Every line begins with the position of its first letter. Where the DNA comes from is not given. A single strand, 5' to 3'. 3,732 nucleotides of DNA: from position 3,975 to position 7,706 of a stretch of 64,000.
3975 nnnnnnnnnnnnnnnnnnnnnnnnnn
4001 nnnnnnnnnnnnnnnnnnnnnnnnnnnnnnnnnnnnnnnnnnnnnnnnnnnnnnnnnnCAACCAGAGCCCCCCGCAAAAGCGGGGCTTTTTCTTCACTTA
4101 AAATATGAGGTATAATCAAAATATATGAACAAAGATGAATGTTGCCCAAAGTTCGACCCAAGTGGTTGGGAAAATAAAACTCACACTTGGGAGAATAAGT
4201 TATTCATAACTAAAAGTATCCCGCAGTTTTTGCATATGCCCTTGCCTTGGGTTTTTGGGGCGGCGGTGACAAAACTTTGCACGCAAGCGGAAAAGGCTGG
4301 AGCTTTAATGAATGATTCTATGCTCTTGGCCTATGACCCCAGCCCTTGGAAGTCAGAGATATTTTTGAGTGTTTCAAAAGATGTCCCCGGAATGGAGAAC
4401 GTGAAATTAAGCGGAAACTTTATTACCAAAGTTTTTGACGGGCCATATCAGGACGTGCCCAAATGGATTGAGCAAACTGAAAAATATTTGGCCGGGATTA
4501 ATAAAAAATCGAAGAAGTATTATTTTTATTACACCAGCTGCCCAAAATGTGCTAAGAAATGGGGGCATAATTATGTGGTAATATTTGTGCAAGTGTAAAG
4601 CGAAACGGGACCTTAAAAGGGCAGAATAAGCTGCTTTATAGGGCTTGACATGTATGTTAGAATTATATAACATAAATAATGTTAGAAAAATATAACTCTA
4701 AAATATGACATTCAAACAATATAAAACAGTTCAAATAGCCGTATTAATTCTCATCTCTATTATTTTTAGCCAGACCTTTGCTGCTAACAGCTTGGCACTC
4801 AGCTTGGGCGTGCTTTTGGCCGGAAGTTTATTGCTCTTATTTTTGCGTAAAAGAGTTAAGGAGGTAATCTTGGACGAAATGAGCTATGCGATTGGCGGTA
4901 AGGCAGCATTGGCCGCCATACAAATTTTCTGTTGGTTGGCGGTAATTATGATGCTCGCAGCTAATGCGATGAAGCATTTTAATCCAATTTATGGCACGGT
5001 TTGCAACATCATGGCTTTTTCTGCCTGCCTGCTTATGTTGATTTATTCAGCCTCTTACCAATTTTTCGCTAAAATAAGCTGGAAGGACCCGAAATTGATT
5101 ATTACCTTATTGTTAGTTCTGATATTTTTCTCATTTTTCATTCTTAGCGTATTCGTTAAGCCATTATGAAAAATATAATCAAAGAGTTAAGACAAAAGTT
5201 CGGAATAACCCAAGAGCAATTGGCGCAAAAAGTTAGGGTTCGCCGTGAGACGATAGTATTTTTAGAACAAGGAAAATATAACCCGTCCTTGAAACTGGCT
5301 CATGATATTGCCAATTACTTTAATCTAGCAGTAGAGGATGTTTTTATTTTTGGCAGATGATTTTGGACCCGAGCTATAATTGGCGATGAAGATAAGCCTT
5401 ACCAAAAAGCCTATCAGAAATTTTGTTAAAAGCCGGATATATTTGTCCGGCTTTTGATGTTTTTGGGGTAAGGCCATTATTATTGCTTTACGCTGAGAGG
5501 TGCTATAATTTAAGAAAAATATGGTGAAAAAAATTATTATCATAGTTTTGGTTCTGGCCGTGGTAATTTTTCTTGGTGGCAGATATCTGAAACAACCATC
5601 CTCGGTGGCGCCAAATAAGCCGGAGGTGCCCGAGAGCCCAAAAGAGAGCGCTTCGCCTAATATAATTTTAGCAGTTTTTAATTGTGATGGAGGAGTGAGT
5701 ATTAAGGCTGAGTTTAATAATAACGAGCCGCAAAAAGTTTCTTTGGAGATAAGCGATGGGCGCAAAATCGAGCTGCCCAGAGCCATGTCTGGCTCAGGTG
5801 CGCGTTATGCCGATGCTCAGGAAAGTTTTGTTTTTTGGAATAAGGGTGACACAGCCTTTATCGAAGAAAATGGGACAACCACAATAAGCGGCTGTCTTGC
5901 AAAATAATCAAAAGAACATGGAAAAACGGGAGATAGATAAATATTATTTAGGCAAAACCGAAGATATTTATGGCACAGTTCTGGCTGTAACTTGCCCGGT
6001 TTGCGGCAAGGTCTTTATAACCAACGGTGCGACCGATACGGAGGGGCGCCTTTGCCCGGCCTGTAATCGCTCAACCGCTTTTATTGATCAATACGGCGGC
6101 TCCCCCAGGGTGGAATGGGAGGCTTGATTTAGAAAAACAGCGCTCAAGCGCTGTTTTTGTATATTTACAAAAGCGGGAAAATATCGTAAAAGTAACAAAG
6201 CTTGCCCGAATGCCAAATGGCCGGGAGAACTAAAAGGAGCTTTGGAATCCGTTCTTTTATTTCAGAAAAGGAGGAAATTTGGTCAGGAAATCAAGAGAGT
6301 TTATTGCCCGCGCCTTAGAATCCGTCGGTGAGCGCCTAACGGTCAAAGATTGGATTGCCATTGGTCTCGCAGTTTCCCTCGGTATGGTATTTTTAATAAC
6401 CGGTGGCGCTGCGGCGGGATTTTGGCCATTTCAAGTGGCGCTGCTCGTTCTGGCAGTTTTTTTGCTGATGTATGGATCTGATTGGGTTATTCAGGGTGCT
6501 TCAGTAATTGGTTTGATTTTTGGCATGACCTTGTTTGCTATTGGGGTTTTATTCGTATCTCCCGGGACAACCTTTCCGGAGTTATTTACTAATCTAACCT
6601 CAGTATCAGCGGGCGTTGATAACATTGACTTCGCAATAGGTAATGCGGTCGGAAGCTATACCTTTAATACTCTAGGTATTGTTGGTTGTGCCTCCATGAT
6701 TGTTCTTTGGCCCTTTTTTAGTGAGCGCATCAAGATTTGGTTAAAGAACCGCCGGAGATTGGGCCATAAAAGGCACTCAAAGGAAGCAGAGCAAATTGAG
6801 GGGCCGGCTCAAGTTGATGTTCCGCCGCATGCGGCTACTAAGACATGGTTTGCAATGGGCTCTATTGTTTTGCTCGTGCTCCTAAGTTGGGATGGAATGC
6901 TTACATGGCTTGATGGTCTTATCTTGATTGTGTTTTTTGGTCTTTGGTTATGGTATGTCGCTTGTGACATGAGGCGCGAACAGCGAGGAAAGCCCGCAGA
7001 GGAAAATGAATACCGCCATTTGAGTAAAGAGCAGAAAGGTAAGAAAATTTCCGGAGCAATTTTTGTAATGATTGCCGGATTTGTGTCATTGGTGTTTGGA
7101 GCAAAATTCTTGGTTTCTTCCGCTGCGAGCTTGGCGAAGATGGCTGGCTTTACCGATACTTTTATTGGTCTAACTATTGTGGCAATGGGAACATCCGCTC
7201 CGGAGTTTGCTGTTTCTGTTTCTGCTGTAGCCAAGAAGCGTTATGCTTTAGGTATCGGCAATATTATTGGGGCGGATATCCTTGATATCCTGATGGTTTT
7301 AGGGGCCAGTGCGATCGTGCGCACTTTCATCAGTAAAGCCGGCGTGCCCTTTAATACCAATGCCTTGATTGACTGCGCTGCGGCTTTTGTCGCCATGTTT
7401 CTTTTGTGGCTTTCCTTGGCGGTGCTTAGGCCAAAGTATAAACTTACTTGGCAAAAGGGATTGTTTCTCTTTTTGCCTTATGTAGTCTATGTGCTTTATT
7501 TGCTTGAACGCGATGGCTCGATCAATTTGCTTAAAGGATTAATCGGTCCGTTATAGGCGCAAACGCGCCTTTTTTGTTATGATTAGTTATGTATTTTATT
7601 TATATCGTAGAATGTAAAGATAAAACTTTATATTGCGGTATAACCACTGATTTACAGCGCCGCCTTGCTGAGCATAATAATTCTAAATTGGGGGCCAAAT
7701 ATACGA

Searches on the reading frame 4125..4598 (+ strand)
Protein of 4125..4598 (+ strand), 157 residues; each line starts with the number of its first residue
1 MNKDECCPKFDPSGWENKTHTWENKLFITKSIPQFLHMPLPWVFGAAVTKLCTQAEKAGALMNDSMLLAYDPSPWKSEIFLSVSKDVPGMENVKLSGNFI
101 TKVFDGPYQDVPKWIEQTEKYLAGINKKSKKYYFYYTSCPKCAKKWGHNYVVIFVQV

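Call 70: search_protein_families(library=pfam, proteins=[window:4125-4598:+], max_evalue=0.0001)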
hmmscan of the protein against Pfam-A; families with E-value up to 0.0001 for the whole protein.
window:4125-4598:+ (157 aa): 1 family
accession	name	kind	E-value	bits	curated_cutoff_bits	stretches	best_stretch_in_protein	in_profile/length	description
PF20603.3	Bact_hydrolase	-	1.5e-53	181.5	27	1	2-157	6-160/160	Bacterial hydrolase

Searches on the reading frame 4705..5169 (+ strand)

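Call 70: search_protein_families(library=pfam, proteins=[window:4705-5169:+], max_evalue=0.0001)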
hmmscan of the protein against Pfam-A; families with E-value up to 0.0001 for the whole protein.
window:4705-5169:+ (154 aa): 1 family
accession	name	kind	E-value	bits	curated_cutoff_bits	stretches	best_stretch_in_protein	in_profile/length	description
PF09946.14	DUF2178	-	2.7e-14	53.5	22.8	1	11-114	5-104/104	Predicted membrane protein (DUF2178)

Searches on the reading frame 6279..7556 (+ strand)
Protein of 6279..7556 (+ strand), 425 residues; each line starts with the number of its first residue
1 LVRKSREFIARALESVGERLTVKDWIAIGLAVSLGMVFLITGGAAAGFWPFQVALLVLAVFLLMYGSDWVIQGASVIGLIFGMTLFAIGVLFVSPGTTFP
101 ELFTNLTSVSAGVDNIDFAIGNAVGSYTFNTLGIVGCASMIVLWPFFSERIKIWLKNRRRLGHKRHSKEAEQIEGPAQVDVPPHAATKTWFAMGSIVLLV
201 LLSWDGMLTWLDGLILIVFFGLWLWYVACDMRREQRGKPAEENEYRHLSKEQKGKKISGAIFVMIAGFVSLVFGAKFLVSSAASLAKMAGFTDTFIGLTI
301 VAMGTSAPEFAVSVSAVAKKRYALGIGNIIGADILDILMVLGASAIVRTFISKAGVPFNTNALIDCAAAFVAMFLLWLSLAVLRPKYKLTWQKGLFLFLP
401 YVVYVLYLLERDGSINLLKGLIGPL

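Call 70: search_protein_families(library=pfam, proteins=[window:6279-7556:+], max_evalue=0.0001)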
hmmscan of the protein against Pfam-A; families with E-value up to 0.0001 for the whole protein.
window:6279-7556:+ (425 aa): 1 family
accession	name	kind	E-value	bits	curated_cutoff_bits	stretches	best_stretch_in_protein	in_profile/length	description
PF01699.29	Na_Ca_ex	-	2.5e-47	161.1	24.9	2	260-408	2-149/151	Sodium/calcium exchanger protein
